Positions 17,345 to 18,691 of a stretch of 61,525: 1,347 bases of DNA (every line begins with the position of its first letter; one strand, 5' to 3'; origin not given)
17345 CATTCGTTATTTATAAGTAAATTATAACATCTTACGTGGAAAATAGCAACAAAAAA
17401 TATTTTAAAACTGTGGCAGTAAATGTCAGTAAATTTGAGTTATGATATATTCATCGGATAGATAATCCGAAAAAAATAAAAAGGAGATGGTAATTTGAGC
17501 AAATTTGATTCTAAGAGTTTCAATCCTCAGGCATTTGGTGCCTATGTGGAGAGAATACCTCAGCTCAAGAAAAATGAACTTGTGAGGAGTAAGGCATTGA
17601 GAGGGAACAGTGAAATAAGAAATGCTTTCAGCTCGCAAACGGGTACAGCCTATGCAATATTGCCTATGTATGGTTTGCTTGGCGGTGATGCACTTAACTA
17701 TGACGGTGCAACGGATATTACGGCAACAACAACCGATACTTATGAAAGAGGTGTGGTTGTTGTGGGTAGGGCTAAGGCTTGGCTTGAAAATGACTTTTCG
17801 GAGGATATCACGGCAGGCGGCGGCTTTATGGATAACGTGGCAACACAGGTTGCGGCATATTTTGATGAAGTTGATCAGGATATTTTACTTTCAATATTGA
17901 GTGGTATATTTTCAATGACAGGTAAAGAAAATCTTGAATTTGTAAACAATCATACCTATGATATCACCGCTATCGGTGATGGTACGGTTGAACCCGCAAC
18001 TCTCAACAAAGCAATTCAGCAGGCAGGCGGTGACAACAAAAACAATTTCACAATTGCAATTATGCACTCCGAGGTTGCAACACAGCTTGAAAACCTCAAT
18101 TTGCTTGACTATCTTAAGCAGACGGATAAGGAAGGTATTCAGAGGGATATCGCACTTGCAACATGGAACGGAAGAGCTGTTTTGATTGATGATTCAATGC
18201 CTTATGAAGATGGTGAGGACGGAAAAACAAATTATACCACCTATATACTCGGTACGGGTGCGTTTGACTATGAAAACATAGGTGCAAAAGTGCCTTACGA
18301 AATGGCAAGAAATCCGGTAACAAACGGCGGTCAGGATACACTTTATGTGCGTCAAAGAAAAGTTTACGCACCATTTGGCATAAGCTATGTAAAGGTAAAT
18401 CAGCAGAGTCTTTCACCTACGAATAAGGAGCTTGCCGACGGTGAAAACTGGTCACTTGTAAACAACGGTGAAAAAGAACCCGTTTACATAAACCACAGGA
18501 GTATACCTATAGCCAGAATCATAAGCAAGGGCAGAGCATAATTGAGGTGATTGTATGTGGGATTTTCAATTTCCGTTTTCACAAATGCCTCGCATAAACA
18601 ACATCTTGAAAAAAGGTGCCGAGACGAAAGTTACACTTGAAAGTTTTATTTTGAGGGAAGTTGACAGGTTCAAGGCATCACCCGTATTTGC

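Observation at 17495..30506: Compact 13-kb head-plus-contractile-tail cassette with no mobility, regulation or lysis genes: candidate domesticated phage-like particle (PBSX/GTA-like)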

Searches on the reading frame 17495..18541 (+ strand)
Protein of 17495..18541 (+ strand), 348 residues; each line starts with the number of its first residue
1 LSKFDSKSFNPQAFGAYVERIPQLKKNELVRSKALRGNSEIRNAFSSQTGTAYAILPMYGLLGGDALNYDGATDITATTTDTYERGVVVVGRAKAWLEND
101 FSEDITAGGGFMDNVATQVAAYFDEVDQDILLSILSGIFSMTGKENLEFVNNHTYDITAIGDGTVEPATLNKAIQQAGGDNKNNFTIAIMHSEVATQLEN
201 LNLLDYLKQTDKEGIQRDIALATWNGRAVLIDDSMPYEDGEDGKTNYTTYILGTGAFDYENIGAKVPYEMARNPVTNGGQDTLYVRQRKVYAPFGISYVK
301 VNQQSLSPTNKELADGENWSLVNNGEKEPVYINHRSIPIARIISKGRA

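Call 3: search_protein_families(library=pfam, proteins=[window:17495-18541:+], max_evalue=0.01)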
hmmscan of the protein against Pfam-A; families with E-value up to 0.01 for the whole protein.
window:17495-18541:+ (348 aa): 1 family
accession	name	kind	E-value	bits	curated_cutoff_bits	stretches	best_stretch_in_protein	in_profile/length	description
PF20036.5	Gp13-like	-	2.5e-05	24.2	26.4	1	154-327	141-307/313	Major capsid protein 13-like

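Call 13: search_protein_families(library=phrogs, proteins=[window:17495-18541:+], max_evalue=0.01)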
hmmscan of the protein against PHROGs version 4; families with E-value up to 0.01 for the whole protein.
window:17495-18541:+ (348 aa): 3 families
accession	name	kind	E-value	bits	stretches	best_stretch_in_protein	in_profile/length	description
phrog_247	-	head and packaging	3.6e-89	300.4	1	1-346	4-343/351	major head protein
phrog_15288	-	head and packaging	2.4e-42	145.6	1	169-346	12-171/172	major head protein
phrog_19632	-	unknown function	3e-09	38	1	11-143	12-140/149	-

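Call 28: find_homologous_proteins(query=window:17495-18541:+, max_evalue=1e-30)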
Query window:17495-18541:+ (348 aa): 5526 proteins with E <= 1e-30 among 8000 candidates; the best 120 are listed.
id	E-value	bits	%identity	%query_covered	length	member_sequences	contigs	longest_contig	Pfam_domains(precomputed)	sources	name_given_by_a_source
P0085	3.8e-209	712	91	100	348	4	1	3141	-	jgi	jgi:hypothetical protein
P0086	3.8e-185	633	81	100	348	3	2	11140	PF20036.6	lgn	-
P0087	2.0e-184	631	79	100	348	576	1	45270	PF20036.6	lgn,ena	-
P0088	2.5e-184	630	80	100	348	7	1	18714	PF20036.6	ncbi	-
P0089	4.8e-182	623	79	100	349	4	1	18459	PF20036.6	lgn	-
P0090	7.8e-182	622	79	100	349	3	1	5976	PF20036.6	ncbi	-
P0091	1.2e-181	621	79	100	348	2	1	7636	PF20036.6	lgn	-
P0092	1.6e-181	621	79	100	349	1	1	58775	-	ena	-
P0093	2.1e-180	617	78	100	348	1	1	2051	PF20036.6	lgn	-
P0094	9.5e-180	615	78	100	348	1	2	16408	PF20036.6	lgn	-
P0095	2.4e-179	614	77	100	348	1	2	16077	PF20036.6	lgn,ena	-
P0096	1.2e-177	608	78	100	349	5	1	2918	PF20036.6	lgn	-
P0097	1.2e-176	605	78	100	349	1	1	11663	PF20036.6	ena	-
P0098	1.3e-176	605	77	100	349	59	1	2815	PF20036.6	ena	-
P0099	2.6e-176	604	78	100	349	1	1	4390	PF20036.6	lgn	-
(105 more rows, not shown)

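Call 29: find_encoding_contigs(protein=P0085, flank=10000, max_places=3)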
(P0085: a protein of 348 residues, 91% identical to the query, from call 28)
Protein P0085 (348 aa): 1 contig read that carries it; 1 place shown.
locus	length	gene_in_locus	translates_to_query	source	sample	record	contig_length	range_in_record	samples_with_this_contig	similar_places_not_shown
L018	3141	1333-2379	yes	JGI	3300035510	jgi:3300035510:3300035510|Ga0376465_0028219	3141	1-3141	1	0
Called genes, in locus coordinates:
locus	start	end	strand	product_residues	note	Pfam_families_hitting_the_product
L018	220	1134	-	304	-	PF01073:3Beta_HSD, PF01370:Epimerase, PF02719:Polysacc_synt_2, PF04321:RmlD_sub_bind, PF16363:GDP_Man_Dehyd, PF07993:NAD_binding_4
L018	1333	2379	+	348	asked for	-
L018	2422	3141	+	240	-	?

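Call 30: find_encoding_contigs(protein=P0086, flank=10000, max_places=3)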
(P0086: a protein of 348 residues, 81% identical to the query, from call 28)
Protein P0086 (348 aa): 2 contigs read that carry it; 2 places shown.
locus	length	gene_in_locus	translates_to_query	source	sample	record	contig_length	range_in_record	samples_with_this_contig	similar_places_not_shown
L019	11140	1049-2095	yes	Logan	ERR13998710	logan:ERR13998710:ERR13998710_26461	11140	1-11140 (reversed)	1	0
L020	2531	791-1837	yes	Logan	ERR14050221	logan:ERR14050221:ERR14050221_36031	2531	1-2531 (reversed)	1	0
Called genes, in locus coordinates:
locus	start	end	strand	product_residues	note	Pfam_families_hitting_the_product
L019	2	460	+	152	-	?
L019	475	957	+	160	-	PF06810:Phage_scaffold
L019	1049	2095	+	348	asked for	PF20036:Gp13-like (faint)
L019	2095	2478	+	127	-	-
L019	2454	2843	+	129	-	-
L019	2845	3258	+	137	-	PF20765:Phage_tail_terminator_8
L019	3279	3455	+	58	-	-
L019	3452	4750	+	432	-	PF22671:Gp18_domIII_N (weak), PF17481:Phage_sheath_domII, PF04984:Phage_sheath_1, PF17482:Phage_sheath_1C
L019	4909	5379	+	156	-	PF09393:DUF2001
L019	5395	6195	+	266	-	-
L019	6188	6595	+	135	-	PF08890:Phage_TAC_5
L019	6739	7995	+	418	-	PF04466:Terminase_3, PF17288:Terminase_3C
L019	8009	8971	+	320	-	PF24032:YQBQ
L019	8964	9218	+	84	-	PF10844:DUF2577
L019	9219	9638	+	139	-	PF10934:Sheath_initiator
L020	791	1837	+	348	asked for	PF20036:Gp13-like (faint)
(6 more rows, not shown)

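Call 31: find_encoding_contigs(protein=P0087, flank=10000, max_places=2)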
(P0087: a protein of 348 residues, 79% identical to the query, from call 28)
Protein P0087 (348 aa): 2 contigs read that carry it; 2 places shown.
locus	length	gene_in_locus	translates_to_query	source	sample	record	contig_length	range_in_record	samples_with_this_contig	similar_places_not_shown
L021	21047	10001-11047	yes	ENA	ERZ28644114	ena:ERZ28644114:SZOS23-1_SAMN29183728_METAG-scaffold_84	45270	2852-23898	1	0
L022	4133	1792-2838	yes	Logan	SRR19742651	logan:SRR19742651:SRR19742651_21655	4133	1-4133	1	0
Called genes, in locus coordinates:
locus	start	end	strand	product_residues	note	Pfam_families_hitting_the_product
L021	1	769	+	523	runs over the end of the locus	PF18975:DUF5711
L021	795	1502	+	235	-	PF02674:Colicin_V (weak)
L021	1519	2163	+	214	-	PF01205:Impact_N, PF09186:DUF1949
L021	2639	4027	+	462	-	PF05133:SPP1_portal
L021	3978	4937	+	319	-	PF24032:YQBQ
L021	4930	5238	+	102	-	PF10844:DUF2577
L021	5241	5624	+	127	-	PF10934:Sheath_initiator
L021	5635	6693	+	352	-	PF26078:Baseplate_J_M, PF26079:Baseplate_J_C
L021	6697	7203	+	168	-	PF10076:Phage_Mu_Gp48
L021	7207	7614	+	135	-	PF08890:Phage_TAC_5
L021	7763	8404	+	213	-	PF01476:LysM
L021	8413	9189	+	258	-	-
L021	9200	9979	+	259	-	-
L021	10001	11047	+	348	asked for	PF20036:Gp13-like (faint)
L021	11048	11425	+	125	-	-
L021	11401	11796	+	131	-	-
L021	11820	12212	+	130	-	PF20765:Phage_tail_terminator_8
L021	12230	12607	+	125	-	PF06810:Phage_scaffold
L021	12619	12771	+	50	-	-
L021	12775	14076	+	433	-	PF22671:Gp18_domIII_N (faint), PF17481:Phage_sheath_domII, PF04984:Phage_sheath_1, PF17482:Phage_sheath_1C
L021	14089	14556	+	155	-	PF09393:DUF2001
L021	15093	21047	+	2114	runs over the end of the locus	PF25849:PelX_N, PF07523:Big_3, PF25849:PelX_N (weak), PF25850:PelX_Ig, PF22842:Pel9A-like_beta_helix, PF00395:SLH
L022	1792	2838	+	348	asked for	PF20036:Gp13-like (faint)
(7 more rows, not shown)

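Call 85: search_dna_similar(query=window:17495-18541:+, collection=phages, mode=protein, max_rows=12)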
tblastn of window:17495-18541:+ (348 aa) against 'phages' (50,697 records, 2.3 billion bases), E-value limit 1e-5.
Records with a match: 234; places in all: 234; records where one place covers at least 80% of the query: 128.
Best place of each record, by identity: 60-80% 2; <60% 232.
By first word of the organism name: Escherichia 39; Pseudomonas 32; Vibrio 25; Stenotrophomonas 17; Bacillus 16; Clostridium 15; Streptococcus 8; Enterobacteria 8; Listeria 7; Lactobacillus 6; and 36 more.
By host as written in the record: - 25; Escherichia coli 17; Stenotrophomonas maltophilia 12; Pseudomonas aeruginosa 11; Pseudomonas aeruginosa PAO1 8; Bacillus subtilis 8; Clostridium difficile 7; Escherichia coli K-12 MG1655 7; and 91 more.
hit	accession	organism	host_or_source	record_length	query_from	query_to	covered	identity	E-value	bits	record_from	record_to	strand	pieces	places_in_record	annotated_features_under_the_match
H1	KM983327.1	Clostridium phage phiCT453A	Clostridium tetani ATCC 453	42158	1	346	99%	71.0%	8e-158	495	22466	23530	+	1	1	coat protein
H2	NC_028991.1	Clostridium phage phiCT453A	Clostridium tetani ATCC 453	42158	1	346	99%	71.0%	8e-158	495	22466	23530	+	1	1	major head protein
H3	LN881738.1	Clostridium phage slur17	Escherichia coli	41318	1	346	99%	55.2%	6e-120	386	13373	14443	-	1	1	hypothetical protein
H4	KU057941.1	Clostridium phage CDSH1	Clostridium difficile AIU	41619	1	346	99%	55.2%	6e-120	386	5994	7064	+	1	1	coat protein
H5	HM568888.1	Clostridium phage phiCD38-2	Clostridium difficile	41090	1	346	99%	54.9%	3e-120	387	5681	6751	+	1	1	phage coat protein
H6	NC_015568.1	Clostridium phage phiCD38-2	Clostridium difficile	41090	1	346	99%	54.9%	3e-120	387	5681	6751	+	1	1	major head protein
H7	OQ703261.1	Clostridioides phage AR1075-1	Clostridioides difficile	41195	1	346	99%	54.9%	3e-120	387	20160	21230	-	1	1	hypothetical protein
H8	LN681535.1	Clostridium phage phiCD111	Clostridium difficile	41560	1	346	99%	54.9%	3e-118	381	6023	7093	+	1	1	Phage coat protein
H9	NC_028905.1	Clostridium phage phiCD111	Clostridium difficile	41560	1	346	99%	54.9%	3e-118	381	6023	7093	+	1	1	major head protein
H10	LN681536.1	Clostridium phage phiCD146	Clostridium difficile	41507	1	346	99%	54.3%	3e-119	384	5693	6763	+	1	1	Phage coat protein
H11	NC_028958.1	Clostridium phage phiCD146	Clostridium difficile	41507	1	346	99%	54.3%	3e-119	384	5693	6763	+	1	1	major head protein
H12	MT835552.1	Bacteriophage sp.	human fecal samples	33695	2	346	99%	51.8%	7e-117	377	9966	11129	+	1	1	record has no annotation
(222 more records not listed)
